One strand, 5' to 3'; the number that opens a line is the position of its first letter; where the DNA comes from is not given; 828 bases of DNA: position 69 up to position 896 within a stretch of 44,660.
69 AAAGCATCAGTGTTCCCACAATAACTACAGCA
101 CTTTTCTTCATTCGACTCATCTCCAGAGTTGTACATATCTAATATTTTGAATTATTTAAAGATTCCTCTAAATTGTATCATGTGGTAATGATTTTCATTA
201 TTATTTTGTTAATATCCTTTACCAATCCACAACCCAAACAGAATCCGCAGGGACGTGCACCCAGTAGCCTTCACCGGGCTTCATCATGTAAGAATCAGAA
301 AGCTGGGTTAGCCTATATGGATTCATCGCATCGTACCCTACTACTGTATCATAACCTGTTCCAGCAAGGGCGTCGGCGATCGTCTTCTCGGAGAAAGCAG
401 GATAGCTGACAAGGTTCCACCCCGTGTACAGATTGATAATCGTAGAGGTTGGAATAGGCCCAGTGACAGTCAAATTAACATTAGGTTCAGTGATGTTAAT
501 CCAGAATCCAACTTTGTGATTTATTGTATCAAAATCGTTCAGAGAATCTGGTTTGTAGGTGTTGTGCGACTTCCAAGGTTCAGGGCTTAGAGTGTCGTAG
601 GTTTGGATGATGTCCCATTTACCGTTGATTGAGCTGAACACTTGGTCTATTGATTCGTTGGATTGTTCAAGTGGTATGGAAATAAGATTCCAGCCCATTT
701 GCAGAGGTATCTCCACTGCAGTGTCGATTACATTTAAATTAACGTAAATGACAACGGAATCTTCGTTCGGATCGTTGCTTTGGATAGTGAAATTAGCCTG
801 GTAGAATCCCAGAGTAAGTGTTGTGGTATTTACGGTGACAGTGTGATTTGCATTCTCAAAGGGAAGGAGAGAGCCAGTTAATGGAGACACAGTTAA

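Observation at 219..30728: Eight neighbouring secreted proteins with unrelated heads share one ~160-aa C-terminal module ending W-V-V-D-W-stop: candidate undescribed archaeal surface-display or adhesin-tip module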

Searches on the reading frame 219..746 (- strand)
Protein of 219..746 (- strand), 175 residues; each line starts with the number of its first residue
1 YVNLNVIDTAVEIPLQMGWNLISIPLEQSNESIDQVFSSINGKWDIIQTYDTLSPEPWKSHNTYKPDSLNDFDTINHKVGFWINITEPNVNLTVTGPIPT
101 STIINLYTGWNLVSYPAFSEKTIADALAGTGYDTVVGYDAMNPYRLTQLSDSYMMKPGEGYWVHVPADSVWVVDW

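Call 7: search_solved_structures(query=A1, max_evalue=10, show_alignments=2)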
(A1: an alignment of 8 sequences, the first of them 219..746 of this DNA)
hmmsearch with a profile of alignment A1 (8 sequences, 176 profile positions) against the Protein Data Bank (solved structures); distinct sequences matched with E-value up to 10: 2.
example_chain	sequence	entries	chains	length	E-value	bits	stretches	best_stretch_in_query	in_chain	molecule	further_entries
2km4_A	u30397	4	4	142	0.81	12.7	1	25-63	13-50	Regulator of Ty1 transposition protein 103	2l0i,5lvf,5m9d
5woz_A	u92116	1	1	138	0.97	12.5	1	26-63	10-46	Regulator of Ty1 transposition protein 103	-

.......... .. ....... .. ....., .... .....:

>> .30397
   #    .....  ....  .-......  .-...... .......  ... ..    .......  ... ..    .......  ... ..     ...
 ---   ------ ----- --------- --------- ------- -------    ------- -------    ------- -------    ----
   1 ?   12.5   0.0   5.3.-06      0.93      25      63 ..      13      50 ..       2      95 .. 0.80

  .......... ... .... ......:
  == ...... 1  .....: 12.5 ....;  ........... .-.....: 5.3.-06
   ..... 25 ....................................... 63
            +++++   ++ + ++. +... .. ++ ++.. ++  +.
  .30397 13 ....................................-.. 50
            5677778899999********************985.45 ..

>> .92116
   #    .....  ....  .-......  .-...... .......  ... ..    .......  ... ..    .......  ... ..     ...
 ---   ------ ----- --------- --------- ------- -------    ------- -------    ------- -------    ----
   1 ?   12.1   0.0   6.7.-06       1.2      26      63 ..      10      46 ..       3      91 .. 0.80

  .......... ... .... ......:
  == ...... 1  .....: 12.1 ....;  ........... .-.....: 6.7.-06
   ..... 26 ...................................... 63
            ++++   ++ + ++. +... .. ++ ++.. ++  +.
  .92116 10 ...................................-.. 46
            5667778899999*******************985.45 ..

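Call 8: find_homologous_proteins(query=A1, max_evalue=0.001)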
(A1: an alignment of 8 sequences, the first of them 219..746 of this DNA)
Query A1 (8 sequences) (175 aa, profile of the alignment): 103 proteins with E <= 0.001 among 1713 candidates.
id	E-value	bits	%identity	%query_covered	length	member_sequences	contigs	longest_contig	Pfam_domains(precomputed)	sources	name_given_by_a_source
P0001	3.0e-65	237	39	99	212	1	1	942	-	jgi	jgi:hypothetical protein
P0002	2.4e-64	234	63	93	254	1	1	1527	PF13964.13,PF01344.32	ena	-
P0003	2.7e-64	234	35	93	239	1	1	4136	-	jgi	jgi:hypothetical protein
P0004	3.4e-64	234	56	95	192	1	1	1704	-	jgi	jgi:hypothetical protein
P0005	3.9e-64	234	66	93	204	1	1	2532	-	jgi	jgi:hypothetical protein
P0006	5.0e-63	230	60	94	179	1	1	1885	-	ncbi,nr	ncbi:MAG: hypothetical protein KAX31_04505, partial [Thermoplasmata archaeon]|nr:hypothetical protei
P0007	9.3e-63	229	35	89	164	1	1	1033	-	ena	-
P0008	1.5e-61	225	56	95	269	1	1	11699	PF05048.20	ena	-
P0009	3.3e-61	224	60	95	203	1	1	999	-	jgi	jgi:hypothetical protein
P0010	1.4e-59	219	57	93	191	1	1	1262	-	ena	-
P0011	7.3e-59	216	58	95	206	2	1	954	PF13205.13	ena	-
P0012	9.5e-59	216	56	96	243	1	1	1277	-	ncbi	-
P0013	3.7e-58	214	56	96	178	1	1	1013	-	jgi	jgi:hypothetical protein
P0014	6.9e-58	213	58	96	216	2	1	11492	-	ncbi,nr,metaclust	ncbi:MAG: hypothetical protein AYK23_02980 [Candidatus Proteinoplasmatales archaeon SG8-5]|nr:MAG: h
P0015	2.3e-57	212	56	95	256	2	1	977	PF05048.20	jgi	jgi:hypothetical protein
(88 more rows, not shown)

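Call 20: predict_structure(alignment_id=A2)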
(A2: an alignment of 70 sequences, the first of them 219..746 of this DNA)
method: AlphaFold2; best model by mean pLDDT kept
length: 175 residues; sequences in the alignment: 70
mean_pLDDT: 96.1   pTM: 0.89
mean pLDDT of the five models: 96.1, 96.0, 94.9, 94.9, 92.9
residues with pLDDT >= 90: 166; 70-90: 5; 50-70: 4; < 50: 0
segments of 3 or more residues with pLDDT < 50: none
pLDDT, mean of each block of 10 residues (from residue 1): 77 98 97 98 98 97 97 97 98 96 98 95 98 98 97 98 98 91
secondary structure, 60 per line:
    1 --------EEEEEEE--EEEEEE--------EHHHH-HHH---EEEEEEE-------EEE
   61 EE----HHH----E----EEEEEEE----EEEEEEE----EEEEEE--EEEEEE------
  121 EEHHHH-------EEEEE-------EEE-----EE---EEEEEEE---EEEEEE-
elements in order: E9-15 E18-23 H33-36 E44-50 E58-62 E79-85 E90-96 E101-106 E109-114 H123-126 E134-138 E146-148 E159-165 E169-174

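Call 22: fold_search(model_id=the predicted structure, library=pdb)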
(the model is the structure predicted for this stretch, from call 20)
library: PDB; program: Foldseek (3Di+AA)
matches with E <= 10: 650; with E <= 0.001: 0
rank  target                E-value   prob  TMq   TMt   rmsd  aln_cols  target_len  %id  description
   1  5n47_B                9.7e-02  0.08  0.15  0.15  18.8       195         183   12  Structure of Anticalin N7E in complex with the three-domain fragment Fn7B8 of human oncofetal fibronectin (released 2018-02-14)
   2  8hgh_A                1.5e-01  0.04  0.12  0.03  26.8       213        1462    9  Structure of 2:2 PAPP-A.STC2 complex (released 2023-01-11)
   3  5v00_A                2.1e-01  0.09  0.17  0.17  16.8       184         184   10  Structure of HutD from Pseudomonas fluorescens SBW25 (Formate condition) (released 2017-03-15)
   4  6ao6                  2.1e-01  0.08  0.19  0.14  18.3       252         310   10  Crystal structure of H108A peptidylglycine alpha-hydroxylating monooxygenase (PHM) (released 2018-07-18)
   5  9l21_A                2.3e-01  0.06  0.18  0.07  16.5       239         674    8  cryo-EM structure of Vitamin K-dependent gamma-carboxylase complexed with factor IX (released 2025-10-22)
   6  9l24_A                2.6e-01  0.07  0.19  0.07  16.6       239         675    9  cryo-EM structure of Vitamin K-dependent gamma-carboxylase complexed with Matrix Gla protein (released 2025-10-22)
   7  8k13_A                3.4e-01  0.05  0.17  0.08  17.9       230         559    8  SID1 transmembrane family member 1 (released 2024-07-10)
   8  8k10_A                3.4e-01  0.04  0.14  0.06  14.9       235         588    8  SID1 transmembrane family member 2 (released 2024-07-10)
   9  5fcc_A                3.6e-01  0.08  0.19  0.18  16.7       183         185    9  Structure of HutD from Pseudomonas fluorescens SBW25 (NaCl condition) (released 2017-01-25)
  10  6no7_B                3.8e-01  0.06  0.18  0.13  23.6       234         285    6  Crystal Structure of the full-length wild-type PKA RIa Holoenzyme (released 2019-07-24)
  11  6e2z_A1               3.8e-01  0.04  0.14  0.14  17.3       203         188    9  Mechanism of cellular recognition by PCV2 (released 2018-12-26)
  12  2w94_A                4.2e-01  0.04  0.15  0.12  23.8       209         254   10  Native structure of the Discoidin I from Dictyostelium discoideum at 1.8 angstrom resolution (released 2010-03-31)
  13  5utk_A                4.4e-01  0.04  0.15  0.11  21.6       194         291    9  Crystal structure of the membrane proximal three fibronectin type III (FNIII) domains of Tie2 (Tie2[FNIIIa-c]) (released 2017-04-12)
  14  9ug6_A                4.7e-01  0.07  0.21  0.08  14.8       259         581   10  Crystal structure of HA3 from Clostridium botulinum type B with alpha2,6-sialyllactose (released 2025-11-05)
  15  9bvo_A                4.7e-01  0.05  0.19  0.07  16.3       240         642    8  Vitamin K-dependent gamma-carboxylase in apo state (released 2025-01-22)
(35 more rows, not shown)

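Call 23: search_protein_representatives(alignment_id=A1)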
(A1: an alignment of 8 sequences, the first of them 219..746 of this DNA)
Query: 8 sequences, 176 profile positions. Proteins with E-value up to 0.001 (for the whole library): 9471; up to 1e-10: 4317; up to 1e-30: 916. The best 150 are listed.
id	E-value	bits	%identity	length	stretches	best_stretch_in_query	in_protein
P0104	5.6e-86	303.1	-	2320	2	5-175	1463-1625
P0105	1.3e-83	295.5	-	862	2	5-175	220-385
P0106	7.6e-80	283.1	-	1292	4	76-176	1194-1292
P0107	3.0e-77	274.7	-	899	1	3-176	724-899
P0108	2.7e-71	255.3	-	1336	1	3-176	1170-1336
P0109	1.3e-70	253.1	-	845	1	3-176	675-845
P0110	8.6e-70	250.4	-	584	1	3-176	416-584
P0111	2.3e-66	239.3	-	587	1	4-176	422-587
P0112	3.4e-66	238.7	-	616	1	3-176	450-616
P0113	1.8e-65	236.3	-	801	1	5-176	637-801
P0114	1.8e-65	236.3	-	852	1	4-176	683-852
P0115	4.4e-65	235.1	-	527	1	5-176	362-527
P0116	3.0e-63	229.1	-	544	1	6-176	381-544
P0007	3.0e-63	229.1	-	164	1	15-176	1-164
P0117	4.8e-63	228.4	-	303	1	6-176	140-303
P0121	1.0e-61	224.1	-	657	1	5-175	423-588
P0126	1.2e-60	220.6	-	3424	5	5-169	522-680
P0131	3.4e-60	219.1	-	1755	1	4-176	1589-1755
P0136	9.2e-60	217.7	-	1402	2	5-175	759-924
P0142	3.8e-59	215.7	-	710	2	3-175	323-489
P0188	1.1e-55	204.5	-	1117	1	4-175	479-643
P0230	1.8e-53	197.2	-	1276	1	5-175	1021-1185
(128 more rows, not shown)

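Call 25: find_related_loci(query=A1, collection=genome_contigs, flank=3000)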
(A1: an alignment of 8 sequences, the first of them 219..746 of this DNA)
Query A1 (175 aa) in genome_contigs; peptide patterns used: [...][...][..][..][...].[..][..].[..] (x = any residue, [..] = any of these).
67 stretches matched a pattern; 39 encode a relative of the query (tblastn E <= 1e-3); 39 distinct loci.
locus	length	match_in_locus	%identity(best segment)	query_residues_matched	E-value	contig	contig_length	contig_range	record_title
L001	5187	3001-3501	63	9-175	2e-71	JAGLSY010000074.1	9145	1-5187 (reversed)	MAG: Thermoplasmata archaeon isolate RS_9_71 ROV157_9.bin.71.fa_74, whole genome shotgun sequence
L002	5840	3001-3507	60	8-175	3e-64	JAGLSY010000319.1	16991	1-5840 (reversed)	MAG: Thermoplasmata archaeon isolate RS_9_71 ROV157_9.bin.71.fa_319, whole genome shotgun sequence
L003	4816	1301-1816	52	4-175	4e-59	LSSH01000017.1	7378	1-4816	MAG: Candidatus Proteinoplasmatales archaeon SG8-5 WOR_8-12_14690, whole genome shotgun sequence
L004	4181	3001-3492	57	12-175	3e-61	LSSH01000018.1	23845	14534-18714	MAG: Candidatus Proteinoplasmatales archaeon SG8-5 WOR_8-12_1472, whole genome shotgun sequence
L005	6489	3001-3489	56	12-175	2e-55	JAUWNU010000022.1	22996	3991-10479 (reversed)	MAG: Methanomassiliicoccales archaeon isolate CSMAG_2432 CSMAG_2432_k141_613247_length_22996_cov_13.9875, whole genome s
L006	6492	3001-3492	55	13-175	6e-55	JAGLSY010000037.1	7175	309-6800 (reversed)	MAG: Thermoplasmata archaeon isolate RS_9_71 ROV157_9.bin.71.fa_37, whole genome shotgun sequence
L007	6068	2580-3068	55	12-175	2e-54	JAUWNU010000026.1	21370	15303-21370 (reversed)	MAG: Methanomassiliicoccales archaeon isolate CSMAG_2432 CSMAG_2432_k141_642726_length_21370_cov_12.9751, whole genome s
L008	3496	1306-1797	54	13-175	8e-54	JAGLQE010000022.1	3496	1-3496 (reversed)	MAG: Thermoplasmata archaeon isolate RS_8_37 ROV157_8.bin.37.fa_22, whole genome shotgun sequence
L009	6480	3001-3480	55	14-175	1e-52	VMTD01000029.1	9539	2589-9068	MAG: Methanobacteriota archaeon isolate S2_100 k141_358503, whole genome shotgun sequence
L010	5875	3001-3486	52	12-175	5e-51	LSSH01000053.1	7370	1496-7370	MAG: Candidatus Proteinoplasmatales archaeon SG8-5 WOR_8-12_24503, whole genome shotgun sequence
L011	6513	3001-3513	49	3-175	7e-50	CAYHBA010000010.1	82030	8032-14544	MAG TPA_asm: uncultured Thermoplasmata archaeon isolate ERP119294_co1_428 genome assembly, contig: NODE_274_length_82030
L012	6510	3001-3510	47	3-175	5e-49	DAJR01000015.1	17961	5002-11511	MAG TPA_asm: Methanomassiliicoccales archaeon UBA147 UBA147_contig_3101, whole genome shotgun sequence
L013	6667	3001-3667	46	12-175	3e-48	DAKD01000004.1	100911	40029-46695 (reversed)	MAG TPA_asm: Methanomassiliicoccales archaeon UBA280 UBA280_contig_1535, whole genome shotgun sequence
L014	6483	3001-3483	50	13-175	6e-48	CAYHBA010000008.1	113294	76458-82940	MAG TPA_asm: uncultured Thermoplasmata archaeon isolate ERP119294_co1_428 genome assembly, contig: NODE_163_length_11329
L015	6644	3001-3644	47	9-175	8e-48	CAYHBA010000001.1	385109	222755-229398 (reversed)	MAG TPA_asm: uncultured Thermoplasmata archaeon isolate ERP119294_co1_428 genome assembly, contig: NODE_22_length_385109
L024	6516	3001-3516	42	4-173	2e-38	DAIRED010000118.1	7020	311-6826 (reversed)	MAG TPA_asm: Thermoplasmatota archaeon isolate CTOTU11644 NODE_5860_length_7020_cov_5.021680, whole genome shotgun seque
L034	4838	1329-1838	33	8-174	6e-26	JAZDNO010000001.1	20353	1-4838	MAG: Methanobacteriota archaeon isolate MEGAHIT-group-0.714 k141_13884243, whole genome shotgun sequence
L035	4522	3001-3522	34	7-173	1e-23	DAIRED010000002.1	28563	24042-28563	MAG TPA_asm: Thermoplasmatota archaeon isolate CTOTU11644 NODE_942_length_28563_cov_5.339063, whole genome shotgun seque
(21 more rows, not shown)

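Call 34: list_cluster_members(proteins=[P0104, P0105, P0126, P0121, P0136, P0142, P0188, P0230, P0106, P0131])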
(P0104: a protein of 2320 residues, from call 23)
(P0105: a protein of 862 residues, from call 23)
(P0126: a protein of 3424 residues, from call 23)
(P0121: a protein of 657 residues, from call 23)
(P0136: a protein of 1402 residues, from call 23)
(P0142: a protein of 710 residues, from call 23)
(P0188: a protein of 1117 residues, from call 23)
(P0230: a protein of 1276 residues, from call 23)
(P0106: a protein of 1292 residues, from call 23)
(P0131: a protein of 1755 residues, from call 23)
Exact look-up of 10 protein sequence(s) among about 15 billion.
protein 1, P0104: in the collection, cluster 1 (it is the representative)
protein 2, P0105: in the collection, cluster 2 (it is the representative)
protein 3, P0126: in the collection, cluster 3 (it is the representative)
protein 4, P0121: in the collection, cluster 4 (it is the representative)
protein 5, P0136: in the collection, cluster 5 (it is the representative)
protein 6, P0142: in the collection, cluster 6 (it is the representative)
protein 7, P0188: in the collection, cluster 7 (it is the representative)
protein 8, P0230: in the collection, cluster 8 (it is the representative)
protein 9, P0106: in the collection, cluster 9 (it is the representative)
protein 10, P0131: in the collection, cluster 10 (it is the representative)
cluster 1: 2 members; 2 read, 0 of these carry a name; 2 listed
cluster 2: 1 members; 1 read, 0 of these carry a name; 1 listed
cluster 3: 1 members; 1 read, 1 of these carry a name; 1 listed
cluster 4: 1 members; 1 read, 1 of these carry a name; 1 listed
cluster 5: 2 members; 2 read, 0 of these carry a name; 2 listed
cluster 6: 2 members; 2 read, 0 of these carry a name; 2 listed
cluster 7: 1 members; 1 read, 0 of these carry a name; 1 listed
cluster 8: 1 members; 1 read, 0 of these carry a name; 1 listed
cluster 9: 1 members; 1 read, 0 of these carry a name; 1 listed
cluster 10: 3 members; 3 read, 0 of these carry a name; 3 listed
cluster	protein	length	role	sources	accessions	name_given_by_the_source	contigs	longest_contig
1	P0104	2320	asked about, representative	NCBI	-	-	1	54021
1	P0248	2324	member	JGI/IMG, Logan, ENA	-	-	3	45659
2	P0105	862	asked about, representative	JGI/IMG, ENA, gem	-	-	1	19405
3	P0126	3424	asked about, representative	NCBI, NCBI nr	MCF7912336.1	MAG: PKD domain-containing protein [Candidatus Cloacimonetes bacterium] | PKD domain-containing protein [Candidatus Cloacimonadota bacterium]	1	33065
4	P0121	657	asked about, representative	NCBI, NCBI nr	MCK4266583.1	MAG: right-handed parallel beta-helix repeat-containing protein, partial [Thermoplasmata ... | right-handed parallel beta-helix repeat-containing protein [Thermoplasmata archaeon]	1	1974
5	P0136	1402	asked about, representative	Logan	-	-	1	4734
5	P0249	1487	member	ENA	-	-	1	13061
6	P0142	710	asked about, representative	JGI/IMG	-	-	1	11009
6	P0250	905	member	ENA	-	-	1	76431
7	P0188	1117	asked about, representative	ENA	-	-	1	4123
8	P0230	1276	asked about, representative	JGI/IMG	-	-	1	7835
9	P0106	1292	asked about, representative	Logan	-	-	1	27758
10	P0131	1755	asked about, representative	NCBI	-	-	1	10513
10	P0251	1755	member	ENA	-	-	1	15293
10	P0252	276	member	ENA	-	-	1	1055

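Call 35: search_protein_families(library=pfam, proteins=[P0126, P0105, P0104, P0142, P0106], max_evalue=0.001)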
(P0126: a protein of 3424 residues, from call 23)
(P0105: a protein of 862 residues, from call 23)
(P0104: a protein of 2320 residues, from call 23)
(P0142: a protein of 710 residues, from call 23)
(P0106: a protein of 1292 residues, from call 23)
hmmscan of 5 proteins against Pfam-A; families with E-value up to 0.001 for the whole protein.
P0126 (3424 aa): 7 families
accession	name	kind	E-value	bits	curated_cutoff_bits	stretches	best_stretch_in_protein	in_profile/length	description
PF18911.6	PKD_4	-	1.7e-84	278.4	27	8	1018-1089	9-79/85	PKD domain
PF00801.26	PKD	-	9.2e-64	211.9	23.5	8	1708-1777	4-76/80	PKD domain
PF13385.13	Laminin_G_3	-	2e-16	60.9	27.6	1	1146-1319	1-151/151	Concanavalin A-like lectin/glucanases superfamily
PF00404.24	Dockerin_1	-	5.3e-07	30.2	22.9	1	3348-3400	1-52/57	Dockerin type I domain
PF02973.23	Sialidase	-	0.00017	21.6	26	1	1248-1320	110-183/189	Sialidase, N-terminal domain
PF17803.7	Cadherin_4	-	0.00022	22.1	25.1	0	3060-3112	2-55/71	Bacterial cadherin-like domain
PF17963.7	Big_9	-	0.00049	21.4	23.6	1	2978-3063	3-88/89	Bacterial Ig domain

P0105 (862 aa): 10 families
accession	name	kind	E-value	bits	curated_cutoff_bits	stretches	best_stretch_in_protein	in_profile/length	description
PF18911.6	PKD_4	-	3.8e-23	81.8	27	1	390-469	2-81/85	PKD domain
PF24266.1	HTH_HVO_0163_N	-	4.6e-18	65.5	31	2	723-780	3-60/70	HVO_0163, N-terminal HTH domain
PF00801.26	PKD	-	7.9e-16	58.3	23.5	1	406-467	14-75/80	PKD domain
PF13412.12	HTH_24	-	3.9e-14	52.4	21.9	1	798-838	7-47/48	Winged helix-turn-helix DNA-binding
PF01047.28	MarR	-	2.7e-08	34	24.6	1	792-838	1-47/59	MarR family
PF12802.13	MarR_2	-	4.3e-06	27.2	27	1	799-841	10-53/61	MarR family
PF12840.13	HTH_20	-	7.3e-06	26.3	27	0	808-834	18-44/51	Helix-turn-helix domain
PF01022.26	HTH_5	-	5.8e-05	23.3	22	0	812-835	19-42/47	Bacterial regulatory protein, arsR family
PF22352.2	K319L-like_PKD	-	0.0001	22.7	27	1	413-471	18-82/84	K319L-like, PKD domain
PF01978.25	TrmB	-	0.00036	20.8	25.6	0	792-853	6-66/68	Sugar-specific transcriptional regulator TrmB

P0104 (2320 aa): 3 families
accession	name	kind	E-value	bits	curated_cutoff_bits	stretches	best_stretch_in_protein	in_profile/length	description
PF05048.19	NosD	-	2.3e-99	331.5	23.6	7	600-745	56-212/212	Periplasmic copper-binding protein (NosD)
PF13229.12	Beta_helix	-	1.1e-94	314.7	25.9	9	534-681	1-148/158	Right handed beta helix region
PF07705.17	CARDB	-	4.7e-11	43.2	22.7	1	1976-2085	3-100/101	CARDB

P0142 (710 aa): 2 families
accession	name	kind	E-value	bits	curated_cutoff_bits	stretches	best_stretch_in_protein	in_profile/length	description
PF05048.19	NosD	-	1.1e-24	87.5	23.6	2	63-188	47-173/212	Periplasmic copper-binding protein (NosD)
PF13229.12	Beta_helix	-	1.2e-17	64.4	25.9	2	2-162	13-158/158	Right handed beta helix region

P0106 (1292 aa): 2 families
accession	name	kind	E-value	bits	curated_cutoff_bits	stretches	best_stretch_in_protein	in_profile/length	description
PF05048.19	NosD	-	1.2e-39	136.4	23.6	3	345-502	44-212/212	Periplasmic copper-binding protein (NosD)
PF13229.12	Beta_helix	-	3.6e-37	127.9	25.9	4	344-471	27-158/158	Right handed beta helix region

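Call 36: find_encoding_contigs(protein=P0126, flank=10000, max_places=2)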
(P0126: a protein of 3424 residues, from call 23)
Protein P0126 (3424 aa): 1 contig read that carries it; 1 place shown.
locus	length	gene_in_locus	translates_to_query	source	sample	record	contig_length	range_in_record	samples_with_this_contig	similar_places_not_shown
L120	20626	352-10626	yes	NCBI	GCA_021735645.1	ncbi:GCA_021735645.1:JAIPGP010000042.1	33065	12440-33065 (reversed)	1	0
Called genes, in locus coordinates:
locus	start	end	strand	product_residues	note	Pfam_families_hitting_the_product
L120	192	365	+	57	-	-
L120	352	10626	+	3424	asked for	PF18911:PKD_4, PF18911:PKD_4, PF13385:Laminin_G_3, PF18911:PKD_4, PF00801:PKD, PF18911:PKD_4, PF18911:PKD_4, PF18911:PKD_4, +8 more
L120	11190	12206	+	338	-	PF00512:HisKA, PF02518:HATPase_c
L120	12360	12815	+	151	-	PF00571:CBS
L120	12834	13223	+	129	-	PF00072:Response_reg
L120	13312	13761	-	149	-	PF01750:HycI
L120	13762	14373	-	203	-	PF12797:Fer4_2 (weak), PF12837:Fer4_6 (weak), PF12838:Fer4_7, PF13237:Fer4_10 (weak), PF00037:Fer4, PF13187:Fer4_9 (weak)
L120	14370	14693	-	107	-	PF03334:PhaG_MnhG_YufB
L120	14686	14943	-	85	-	PF04066:MrpF_PhaF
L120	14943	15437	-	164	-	PF01899:MNHE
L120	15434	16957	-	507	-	PF10125:NADHdeh_related, PF00361:Proton_antipo_M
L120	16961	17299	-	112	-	PF00420:Oxidored_q2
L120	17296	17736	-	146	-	PF04039:MnhB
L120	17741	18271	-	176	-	PF13244:MbhD, PF20501:MbhE (weak)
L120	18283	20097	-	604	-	PF00361:Proton_antipo_M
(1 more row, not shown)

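Call 39: search_protein_families(library=pfam, alignment_id=A2, max_evalue=1)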
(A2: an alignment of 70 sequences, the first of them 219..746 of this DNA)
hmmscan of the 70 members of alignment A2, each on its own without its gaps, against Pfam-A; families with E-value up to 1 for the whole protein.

A. member 1, window:219-746:- (175 aa): 0 families

B. families by the number of members that match (of 70 scanned): 38 families (the first 25 are shown)
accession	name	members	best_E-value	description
PF08410.15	DUF1737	9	0.0084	Domain of unknown function (DUF1737)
PF05048.19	NosD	2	2.9e-06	Periplasmic copper-binding protein (NosD)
PF13964.12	Kelch_6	2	1.2e-05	Kelch motif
PF18911.6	PKD_4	1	2.7e-21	PKD domain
PF00801.26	PKD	1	1.9e-15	PKD domain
PF01344.31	Kelch_1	1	3.2e-11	Kelch motif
PF22352.2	K319L-like_PKD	1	3.7e-07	K319L-like, PKD domain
PF13205.12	Big_5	1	1.3e-06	Bacterial Ig-like domain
PF25210.1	Kelch_FKB95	1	0.00014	FKB95, Kelch-repeats domain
PF24681.1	Kelch_KLHDC2_KLHL20_DRC7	1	0.00027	KLHDC2/KLHL20/DRC7 Kelch-repeats domain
PF05345.18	He_PIG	1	0.00092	Putative Ig domain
PF19190.6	BACON_2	1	0.0021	Viral BACON domain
PF16394.10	DUF5003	1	0.0088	Domain of unknown function (DUF5003)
PF10440.15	WIYLD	1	0.019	Ubiquitin-binding WIYLD domain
PF24981.1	Beta-prop_ATRN-LZTR1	1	0.03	Attractin/LZTR1 beta-propeller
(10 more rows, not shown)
